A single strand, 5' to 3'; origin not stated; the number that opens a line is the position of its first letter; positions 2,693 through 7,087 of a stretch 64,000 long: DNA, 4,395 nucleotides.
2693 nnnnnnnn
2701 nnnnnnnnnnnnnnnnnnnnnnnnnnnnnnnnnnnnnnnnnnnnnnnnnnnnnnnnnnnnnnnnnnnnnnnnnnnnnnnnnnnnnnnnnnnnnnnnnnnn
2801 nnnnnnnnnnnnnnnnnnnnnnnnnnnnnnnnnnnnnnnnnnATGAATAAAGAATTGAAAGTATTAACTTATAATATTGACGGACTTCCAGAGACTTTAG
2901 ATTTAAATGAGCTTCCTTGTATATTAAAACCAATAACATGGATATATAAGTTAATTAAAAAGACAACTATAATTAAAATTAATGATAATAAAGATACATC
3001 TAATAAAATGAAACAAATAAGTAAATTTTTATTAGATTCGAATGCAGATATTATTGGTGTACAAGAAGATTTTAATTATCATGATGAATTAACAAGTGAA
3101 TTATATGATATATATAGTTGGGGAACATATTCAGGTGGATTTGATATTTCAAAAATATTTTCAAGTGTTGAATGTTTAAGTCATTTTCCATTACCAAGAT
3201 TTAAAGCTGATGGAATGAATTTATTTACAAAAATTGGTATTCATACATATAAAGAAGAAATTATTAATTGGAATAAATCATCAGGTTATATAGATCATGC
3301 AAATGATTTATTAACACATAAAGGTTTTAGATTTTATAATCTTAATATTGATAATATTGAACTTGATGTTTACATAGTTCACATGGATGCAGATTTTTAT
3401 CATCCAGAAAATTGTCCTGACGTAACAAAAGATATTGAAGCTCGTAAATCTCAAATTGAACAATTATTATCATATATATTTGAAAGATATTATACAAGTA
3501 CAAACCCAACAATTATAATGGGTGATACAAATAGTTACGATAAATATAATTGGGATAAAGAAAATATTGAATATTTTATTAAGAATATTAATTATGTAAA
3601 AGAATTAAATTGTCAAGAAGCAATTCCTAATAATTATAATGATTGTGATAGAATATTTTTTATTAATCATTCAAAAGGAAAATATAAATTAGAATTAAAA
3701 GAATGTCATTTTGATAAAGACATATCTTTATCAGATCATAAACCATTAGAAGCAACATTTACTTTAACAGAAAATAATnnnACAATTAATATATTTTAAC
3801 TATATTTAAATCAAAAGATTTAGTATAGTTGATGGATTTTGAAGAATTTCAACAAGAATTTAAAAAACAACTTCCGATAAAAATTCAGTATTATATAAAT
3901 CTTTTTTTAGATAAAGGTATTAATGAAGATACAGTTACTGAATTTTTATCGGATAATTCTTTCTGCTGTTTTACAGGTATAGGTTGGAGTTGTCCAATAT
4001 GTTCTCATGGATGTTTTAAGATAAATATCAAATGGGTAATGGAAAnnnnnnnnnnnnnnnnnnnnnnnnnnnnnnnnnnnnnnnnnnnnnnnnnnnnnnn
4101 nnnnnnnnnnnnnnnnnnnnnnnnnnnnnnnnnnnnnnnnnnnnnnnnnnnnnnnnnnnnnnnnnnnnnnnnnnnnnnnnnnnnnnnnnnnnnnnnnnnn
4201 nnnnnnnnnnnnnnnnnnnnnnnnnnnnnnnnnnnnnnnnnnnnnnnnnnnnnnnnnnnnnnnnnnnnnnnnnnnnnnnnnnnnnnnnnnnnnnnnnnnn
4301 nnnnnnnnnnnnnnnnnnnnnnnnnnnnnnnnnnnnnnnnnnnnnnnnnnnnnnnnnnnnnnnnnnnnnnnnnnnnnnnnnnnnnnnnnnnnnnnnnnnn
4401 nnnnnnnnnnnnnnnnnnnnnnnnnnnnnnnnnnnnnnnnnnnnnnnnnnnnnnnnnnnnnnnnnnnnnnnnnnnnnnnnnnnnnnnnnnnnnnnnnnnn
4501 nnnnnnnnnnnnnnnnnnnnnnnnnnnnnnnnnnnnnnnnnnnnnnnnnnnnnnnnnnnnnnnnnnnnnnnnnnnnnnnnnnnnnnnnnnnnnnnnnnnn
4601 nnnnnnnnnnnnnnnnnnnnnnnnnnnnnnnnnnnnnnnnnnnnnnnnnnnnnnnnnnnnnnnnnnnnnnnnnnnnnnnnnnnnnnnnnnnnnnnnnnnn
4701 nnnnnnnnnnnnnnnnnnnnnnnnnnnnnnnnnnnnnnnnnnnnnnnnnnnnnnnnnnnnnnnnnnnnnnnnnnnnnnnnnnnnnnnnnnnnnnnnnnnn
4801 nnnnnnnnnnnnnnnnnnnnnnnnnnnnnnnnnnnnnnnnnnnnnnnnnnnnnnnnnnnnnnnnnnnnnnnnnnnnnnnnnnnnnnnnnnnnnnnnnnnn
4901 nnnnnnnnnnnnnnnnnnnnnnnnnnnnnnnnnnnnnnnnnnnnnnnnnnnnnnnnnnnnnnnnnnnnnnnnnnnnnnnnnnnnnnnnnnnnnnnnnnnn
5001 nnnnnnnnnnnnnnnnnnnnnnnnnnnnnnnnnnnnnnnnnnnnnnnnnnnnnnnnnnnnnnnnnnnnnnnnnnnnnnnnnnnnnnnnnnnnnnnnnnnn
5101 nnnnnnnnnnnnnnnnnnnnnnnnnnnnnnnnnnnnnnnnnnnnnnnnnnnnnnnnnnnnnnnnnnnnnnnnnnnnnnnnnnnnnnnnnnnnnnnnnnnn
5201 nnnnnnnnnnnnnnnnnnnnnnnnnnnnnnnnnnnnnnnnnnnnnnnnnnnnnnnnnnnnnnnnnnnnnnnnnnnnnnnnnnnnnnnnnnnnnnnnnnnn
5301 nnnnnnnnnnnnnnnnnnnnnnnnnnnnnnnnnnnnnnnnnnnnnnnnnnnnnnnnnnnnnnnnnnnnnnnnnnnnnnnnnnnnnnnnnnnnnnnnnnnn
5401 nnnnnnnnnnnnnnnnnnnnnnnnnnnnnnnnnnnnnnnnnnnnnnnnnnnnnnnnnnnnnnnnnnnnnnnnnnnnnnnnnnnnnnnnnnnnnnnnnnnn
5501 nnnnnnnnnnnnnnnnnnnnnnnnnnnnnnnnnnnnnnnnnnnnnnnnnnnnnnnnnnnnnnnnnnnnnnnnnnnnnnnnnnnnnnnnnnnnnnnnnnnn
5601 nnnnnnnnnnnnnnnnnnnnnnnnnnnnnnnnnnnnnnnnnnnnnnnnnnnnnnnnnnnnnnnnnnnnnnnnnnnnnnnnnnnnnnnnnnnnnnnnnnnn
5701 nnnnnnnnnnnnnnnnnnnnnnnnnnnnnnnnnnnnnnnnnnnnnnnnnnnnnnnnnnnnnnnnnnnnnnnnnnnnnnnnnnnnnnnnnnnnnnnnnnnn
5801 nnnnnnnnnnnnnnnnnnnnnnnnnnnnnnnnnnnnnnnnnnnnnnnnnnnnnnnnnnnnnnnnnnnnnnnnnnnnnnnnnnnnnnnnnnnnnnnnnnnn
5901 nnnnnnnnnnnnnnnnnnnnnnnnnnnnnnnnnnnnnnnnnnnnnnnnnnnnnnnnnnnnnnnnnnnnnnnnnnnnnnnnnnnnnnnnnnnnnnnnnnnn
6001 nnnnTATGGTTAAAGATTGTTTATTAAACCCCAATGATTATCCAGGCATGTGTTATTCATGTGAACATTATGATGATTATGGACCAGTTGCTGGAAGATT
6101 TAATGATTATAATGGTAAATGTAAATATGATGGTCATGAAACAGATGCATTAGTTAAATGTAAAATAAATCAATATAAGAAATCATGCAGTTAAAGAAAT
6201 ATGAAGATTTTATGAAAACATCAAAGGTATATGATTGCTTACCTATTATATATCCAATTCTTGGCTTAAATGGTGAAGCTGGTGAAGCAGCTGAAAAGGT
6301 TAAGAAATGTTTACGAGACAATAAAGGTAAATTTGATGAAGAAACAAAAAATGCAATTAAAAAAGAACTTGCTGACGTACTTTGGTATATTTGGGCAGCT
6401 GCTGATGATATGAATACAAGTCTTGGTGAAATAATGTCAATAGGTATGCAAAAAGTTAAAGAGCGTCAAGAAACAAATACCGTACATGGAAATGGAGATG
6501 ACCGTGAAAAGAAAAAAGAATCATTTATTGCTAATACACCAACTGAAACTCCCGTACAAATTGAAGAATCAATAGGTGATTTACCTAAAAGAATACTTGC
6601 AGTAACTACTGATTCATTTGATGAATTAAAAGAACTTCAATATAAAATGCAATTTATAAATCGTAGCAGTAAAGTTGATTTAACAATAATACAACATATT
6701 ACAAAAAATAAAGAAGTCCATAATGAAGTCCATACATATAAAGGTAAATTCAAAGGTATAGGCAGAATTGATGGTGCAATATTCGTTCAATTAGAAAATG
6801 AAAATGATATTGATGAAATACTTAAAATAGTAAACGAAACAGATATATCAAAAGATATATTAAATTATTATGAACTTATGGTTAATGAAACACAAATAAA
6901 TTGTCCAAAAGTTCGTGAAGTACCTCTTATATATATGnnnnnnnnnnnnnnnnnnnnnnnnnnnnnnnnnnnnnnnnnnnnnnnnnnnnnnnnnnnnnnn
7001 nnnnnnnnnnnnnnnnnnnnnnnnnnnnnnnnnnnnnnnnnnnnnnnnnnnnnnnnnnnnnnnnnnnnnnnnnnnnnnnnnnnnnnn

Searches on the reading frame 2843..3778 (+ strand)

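Call 94: search_protein_families(library=pfam, proteins=[window:2843-3778:+], max_evalue=0.001)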
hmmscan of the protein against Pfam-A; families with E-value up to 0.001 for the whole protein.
window:2843-3778:+ (312 aa): 2 families
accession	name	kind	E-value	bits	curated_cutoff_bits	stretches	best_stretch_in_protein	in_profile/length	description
PF22669.2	Exo_endo_phos2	-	2.8e-08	34.1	27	1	145-251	104-197/288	Endonuclease/Exonuclease/phosphatase family 2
PF03372.29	Exo_endo_phos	-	2.7e-06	27.8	24.5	1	8-231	1-156/225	Endonuclease/Exonuclease/phosphatase family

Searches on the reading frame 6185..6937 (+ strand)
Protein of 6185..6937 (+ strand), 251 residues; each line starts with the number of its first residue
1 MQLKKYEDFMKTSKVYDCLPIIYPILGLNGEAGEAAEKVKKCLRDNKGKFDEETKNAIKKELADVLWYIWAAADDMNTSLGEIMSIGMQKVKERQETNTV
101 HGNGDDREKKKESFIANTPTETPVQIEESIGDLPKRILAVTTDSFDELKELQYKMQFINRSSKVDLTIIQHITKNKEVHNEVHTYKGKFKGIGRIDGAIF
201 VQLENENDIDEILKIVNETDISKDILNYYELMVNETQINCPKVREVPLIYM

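Call 94: search_protein_families(library=pfam, proteins=[window:6185-6937:+], max_evalue=0.001)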
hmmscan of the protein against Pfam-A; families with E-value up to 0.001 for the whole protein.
window:6185-6937:+ (251 aa): 1 family
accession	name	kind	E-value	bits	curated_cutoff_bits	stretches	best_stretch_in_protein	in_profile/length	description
PF03819.22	MazG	-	9.5e-07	29.4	22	1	27-96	9-71/74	MazG nucleotide pyrophosphohydrolase domain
